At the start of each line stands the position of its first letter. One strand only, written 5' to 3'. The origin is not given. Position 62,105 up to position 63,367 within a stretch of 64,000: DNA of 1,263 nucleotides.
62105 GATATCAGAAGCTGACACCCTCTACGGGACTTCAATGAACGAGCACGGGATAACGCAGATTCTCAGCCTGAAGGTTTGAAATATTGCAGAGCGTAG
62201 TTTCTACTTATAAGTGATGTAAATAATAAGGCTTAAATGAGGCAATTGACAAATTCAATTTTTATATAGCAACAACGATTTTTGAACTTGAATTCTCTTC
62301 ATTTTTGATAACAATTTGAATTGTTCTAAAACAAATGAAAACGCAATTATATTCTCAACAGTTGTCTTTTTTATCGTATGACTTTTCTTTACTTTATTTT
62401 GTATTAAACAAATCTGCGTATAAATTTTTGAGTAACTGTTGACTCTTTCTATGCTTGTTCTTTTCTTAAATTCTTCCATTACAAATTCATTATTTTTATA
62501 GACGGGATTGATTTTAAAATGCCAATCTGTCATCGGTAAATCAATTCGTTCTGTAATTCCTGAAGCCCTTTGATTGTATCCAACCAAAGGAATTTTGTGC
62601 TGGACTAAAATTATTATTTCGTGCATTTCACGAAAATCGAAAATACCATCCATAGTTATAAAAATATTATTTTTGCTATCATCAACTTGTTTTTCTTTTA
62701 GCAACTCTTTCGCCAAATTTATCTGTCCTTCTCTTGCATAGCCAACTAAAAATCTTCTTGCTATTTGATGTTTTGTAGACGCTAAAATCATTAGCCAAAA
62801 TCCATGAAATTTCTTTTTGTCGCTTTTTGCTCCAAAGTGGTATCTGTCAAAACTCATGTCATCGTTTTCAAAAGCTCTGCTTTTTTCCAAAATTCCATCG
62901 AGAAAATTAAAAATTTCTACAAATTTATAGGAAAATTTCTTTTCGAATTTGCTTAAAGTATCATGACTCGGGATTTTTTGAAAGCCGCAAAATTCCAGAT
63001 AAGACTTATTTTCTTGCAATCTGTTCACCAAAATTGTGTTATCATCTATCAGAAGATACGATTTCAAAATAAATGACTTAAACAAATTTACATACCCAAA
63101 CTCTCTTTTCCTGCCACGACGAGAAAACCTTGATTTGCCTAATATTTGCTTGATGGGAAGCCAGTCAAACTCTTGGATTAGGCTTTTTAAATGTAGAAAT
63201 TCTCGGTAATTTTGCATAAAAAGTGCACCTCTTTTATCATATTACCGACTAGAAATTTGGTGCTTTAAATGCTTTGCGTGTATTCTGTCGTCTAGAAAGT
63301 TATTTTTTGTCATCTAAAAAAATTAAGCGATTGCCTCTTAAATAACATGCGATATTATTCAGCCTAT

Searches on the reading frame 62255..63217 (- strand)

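Call 93: search_protein_families(library=pfam, proteins=[window:62255-63217:-], max_evalue=0.001)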
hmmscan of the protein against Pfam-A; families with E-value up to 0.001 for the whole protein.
window:62255-63217:- (320 aa): 1 family
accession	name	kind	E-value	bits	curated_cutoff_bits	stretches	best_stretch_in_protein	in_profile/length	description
PF05598.16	DUF772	-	6.9e-08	32.8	23.1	1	39-104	4-72/74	Transposase domain (DUF772)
